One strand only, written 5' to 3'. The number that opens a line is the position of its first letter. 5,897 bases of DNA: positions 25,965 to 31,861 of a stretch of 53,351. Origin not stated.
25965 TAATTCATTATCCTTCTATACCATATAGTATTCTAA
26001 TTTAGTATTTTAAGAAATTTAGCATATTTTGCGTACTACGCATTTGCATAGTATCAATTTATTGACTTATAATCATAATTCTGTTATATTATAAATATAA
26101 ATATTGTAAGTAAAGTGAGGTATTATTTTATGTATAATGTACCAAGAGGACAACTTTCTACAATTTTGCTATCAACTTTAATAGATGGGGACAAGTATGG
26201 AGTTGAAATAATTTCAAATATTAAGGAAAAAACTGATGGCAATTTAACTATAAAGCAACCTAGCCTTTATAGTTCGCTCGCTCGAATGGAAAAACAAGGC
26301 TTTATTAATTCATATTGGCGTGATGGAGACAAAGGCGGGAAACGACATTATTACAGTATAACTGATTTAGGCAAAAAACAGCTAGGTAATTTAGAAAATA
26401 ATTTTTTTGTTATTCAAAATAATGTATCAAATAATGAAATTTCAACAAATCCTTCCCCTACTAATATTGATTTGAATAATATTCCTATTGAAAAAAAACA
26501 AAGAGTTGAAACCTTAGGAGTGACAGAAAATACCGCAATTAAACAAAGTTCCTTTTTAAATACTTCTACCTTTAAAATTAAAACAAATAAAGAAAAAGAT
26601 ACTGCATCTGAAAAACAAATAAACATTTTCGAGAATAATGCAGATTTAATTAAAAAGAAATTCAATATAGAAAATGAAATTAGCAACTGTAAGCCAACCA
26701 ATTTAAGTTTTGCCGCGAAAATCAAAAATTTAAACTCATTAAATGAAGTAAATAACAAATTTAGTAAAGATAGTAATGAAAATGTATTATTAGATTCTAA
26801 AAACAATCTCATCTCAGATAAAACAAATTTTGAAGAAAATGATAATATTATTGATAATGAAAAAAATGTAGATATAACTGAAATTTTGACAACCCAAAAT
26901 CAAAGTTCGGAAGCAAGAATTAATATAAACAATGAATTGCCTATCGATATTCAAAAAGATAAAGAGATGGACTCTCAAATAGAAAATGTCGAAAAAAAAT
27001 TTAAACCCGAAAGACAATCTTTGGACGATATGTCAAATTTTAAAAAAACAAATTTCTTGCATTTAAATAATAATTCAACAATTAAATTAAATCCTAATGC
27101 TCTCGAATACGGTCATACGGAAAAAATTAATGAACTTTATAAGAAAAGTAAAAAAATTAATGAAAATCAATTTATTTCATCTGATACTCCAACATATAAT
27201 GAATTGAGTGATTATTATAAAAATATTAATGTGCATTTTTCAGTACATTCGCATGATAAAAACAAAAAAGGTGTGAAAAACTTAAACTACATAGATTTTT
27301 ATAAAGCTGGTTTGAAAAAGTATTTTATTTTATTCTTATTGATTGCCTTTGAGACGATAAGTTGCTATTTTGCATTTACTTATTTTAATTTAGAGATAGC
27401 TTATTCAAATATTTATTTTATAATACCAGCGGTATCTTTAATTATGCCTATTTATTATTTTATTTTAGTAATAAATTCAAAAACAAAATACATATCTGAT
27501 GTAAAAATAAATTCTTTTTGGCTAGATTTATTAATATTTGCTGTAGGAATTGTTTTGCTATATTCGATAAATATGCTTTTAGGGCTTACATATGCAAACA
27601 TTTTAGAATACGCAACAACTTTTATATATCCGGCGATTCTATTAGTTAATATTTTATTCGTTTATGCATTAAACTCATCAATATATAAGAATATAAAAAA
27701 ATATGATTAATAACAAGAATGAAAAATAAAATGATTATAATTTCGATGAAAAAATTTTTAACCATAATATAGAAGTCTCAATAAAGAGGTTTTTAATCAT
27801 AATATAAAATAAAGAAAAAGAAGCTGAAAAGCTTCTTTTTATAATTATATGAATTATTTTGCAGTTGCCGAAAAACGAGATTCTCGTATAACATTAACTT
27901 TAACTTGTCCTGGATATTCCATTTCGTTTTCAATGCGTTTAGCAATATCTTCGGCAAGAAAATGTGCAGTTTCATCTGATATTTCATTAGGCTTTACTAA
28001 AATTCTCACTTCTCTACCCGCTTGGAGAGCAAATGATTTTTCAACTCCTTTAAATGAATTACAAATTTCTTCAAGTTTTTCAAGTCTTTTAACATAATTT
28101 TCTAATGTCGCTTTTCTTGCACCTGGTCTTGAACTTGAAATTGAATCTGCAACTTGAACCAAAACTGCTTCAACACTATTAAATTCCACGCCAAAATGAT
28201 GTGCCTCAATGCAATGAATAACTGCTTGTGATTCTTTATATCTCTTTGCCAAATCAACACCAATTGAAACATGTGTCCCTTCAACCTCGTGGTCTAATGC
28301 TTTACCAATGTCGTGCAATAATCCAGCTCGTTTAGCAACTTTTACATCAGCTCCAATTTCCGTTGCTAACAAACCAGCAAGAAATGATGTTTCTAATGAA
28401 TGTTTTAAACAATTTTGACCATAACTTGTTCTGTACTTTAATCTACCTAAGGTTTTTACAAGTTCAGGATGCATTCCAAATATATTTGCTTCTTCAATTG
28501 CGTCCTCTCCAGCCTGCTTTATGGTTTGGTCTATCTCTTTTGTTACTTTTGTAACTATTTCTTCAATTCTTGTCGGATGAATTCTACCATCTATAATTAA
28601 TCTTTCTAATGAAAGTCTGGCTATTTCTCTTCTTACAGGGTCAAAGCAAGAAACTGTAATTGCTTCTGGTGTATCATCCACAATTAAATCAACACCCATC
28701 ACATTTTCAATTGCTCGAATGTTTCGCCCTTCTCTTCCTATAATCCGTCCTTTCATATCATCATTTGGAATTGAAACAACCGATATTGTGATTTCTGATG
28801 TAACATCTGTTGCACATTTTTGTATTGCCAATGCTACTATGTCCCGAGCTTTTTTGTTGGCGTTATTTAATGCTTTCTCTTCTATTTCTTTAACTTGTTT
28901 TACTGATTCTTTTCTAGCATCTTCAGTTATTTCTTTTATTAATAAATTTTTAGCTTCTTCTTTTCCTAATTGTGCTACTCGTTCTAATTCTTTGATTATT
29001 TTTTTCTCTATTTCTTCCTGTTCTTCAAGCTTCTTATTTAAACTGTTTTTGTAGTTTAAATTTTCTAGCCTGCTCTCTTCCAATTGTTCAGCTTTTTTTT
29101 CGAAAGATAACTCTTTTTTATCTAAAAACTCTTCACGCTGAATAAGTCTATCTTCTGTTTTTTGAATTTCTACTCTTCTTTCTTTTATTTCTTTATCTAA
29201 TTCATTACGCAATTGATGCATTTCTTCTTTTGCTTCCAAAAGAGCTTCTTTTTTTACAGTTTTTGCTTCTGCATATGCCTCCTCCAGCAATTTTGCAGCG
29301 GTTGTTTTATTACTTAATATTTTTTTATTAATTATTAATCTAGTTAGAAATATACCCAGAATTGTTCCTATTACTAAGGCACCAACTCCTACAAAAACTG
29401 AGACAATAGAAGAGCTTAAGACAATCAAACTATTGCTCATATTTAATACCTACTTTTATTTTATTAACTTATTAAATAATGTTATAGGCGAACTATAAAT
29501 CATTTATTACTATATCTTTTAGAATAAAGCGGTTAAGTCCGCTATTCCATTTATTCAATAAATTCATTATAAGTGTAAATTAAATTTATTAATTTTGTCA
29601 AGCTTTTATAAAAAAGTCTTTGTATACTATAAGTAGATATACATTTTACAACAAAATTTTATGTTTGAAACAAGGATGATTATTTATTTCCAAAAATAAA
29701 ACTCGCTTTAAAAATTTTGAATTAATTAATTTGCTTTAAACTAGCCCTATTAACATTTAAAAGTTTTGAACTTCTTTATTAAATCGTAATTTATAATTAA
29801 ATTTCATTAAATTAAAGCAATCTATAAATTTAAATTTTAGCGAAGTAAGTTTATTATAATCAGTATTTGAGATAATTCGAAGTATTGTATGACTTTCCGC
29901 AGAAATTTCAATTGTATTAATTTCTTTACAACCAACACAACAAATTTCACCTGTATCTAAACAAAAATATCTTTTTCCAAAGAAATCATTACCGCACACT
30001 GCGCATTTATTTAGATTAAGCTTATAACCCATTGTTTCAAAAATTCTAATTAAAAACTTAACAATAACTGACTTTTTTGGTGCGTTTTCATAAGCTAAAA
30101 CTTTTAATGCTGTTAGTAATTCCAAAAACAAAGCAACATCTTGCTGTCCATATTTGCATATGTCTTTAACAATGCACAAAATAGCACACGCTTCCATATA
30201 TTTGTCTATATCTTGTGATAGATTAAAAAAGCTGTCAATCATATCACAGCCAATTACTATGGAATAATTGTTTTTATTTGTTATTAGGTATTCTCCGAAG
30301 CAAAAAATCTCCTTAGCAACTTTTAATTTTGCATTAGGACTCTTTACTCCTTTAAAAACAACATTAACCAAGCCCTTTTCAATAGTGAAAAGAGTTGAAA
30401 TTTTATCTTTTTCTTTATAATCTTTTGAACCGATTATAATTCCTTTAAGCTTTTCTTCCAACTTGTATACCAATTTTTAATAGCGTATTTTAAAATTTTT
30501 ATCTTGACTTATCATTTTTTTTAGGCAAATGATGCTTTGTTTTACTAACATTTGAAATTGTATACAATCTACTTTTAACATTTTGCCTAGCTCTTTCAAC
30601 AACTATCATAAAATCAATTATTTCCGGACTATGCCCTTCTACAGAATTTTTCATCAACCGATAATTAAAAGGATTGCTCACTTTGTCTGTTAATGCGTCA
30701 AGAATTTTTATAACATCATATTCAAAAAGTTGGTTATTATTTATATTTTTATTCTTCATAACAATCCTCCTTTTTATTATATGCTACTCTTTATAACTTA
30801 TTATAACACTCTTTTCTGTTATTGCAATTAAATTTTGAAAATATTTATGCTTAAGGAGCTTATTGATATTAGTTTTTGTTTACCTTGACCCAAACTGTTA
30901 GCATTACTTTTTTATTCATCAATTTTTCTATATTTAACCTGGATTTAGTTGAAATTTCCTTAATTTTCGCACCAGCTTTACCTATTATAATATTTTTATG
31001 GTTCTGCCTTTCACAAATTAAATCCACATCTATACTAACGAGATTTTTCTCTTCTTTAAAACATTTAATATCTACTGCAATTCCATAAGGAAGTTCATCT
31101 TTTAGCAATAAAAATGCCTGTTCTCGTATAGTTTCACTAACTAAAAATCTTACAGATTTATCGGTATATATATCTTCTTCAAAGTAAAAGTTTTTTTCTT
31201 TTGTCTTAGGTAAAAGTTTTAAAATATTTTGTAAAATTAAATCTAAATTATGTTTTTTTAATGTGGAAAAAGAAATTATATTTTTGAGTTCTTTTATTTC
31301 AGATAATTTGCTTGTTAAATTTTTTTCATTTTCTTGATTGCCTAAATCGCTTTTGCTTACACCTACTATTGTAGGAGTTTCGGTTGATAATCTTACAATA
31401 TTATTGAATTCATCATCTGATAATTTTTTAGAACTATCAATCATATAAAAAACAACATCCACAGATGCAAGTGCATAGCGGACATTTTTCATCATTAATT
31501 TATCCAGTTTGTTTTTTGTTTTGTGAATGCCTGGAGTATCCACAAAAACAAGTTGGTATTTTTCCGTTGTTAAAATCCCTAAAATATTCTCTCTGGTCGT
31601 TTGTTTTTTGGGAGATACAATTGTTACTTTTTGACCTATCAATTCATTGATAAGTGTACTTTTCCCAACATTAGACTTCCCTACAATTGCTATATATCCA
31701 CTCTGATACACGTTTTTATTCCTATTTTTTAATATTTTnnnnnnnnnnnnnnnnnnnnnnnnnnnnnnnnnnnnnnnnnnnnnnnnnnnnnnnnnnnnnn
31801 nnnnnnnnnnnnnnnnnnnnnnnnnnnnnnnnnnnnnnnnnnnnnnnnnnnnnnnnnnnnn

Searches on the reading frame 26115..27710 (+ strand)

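Call 86: search_protein_families(library=pfam, proteins=[window:26115-27710:+], max_evalue=0.00001)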
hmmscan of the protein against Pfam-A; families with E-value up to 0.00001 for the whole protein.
window:26115-27710:+ (531 aa): 1 family
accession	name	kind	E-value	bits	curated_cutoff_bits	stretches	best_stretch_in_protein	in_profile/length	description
PF03551.20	PadR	-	1.6e-17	63.7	27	1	18-91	1-74/75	Transcriptional regulator PadR-like family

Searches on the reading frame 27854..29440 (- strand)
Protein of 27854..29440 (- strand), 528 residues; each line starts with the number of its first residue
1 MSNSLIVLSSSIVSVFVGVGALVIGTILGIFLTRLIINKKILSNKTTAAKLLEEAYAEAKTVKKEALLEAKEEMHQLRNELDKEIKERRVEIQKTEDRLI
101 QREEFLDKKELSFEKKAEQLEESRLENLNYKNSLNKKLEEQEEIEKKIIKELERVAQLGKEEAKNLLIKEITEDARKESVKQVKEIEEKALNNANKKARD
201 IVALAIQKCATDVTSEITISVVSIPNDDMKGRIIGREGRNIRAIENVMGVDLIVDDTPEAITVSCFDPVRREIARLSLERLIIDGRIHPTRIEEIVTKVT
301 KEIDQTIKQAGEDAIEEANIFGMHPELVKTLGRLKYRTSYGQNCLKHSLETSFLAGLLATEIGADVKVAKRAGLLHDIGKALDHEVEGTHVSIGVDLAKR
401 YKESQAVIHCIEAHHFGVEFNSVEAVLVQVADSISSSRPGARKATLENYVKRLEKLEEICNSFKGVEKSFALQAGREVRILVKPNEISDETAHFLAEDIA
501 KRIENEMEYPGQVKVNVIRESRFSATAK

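Call 86: search_protein_families(library=pfam, proteins=[window:27854-29440:-], max_evalue=0.00001)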
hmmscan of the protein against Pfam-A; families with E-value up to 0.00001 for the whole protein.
window:27854-29440:- (528 aa): 3 families
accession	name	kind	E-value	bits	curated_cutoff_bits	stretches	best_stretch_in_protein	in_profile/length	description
PF12072.13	RNase_Y_N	-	5e-51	173.4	32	1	17-212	5-200/201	RNase Y N-terminal region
PF01966.28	HD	-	1.5e-17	64.4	22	1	346-435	3-114/116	HD domain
PF00013.35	KH_1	-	1.5e-07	31.5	21.5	1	222-275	4-61/66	KH domain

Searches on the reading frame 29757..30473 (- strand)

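Call 86: search_protein_families(library=pfam, proteins=[window:29757-30473:-], max_evalue=0.00001)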
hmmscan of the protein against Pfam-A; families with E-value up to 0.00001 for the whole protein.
window:29757-30473:- (238 aa): 2 families
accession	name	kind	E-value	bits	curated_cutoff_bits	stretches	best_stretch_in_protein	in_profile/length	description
PF02565.21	RecO_C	-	1.5e-18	67.4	22.1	1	87-215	2-130/157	Recombination protein O C terminal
PF11967.14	RecO_N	-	2.4e-15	56.7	27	1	8-82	5-80/80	Recombination protein O N terminal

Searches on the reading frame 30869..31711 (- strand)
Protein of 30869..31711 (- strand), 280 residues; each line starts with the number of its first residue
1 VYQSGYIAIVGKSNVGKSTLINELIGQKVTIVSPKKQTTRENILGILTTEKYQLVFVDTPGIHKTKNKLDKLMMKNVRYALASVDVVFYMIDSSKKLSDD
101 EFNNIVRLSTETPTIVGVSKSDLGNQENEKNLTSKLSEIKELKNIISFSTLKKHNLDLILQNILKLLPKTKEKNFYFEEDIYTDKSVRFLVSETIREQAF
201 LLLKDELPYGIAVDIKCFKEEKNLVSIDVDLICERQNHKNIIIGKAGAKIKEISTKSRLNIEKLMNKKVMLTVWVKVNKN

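Call 86: search_protein_families(library=pfam, proteins=[window:30869-31711:-], max_evalue=0.00001)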
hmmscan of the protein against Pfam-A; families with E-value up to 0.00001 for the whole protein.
window:30869-31711:- (280 aa): 7 families
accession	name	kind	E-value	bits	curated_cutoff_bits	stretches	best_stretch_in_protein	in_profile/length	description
PF01926.29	MMR_HSR1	-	1.7e-24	86.5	21.9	1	7-119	2-112/113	50S ribosome-binding GTPase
PF07650.23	KH_2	-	1.5e-13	50.8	22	1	206-280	1-76/78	KH domain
PF00350.29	Dynamin_N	-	1.9e-11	44.7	27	0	44-111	93-156/168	Dynamin family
PF02421.24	FeoB_N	-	3.2e-10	40.2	27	1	7-162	3-155/156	Ferrous iron transport protein B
PF04548.22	AIG1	-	6.7e-08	32.5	27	1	7-101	3-100/212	AIG1 family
PF00009.33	GTP_EFTU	-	1.7e-06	28.2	26.5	0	7-168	6-187/188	Elongation factor Tu GTP binding domain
PF03193.22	RsgA_GTPase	-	3.1e-06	27.6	30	1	5-65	107-171/174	RsgA GTPase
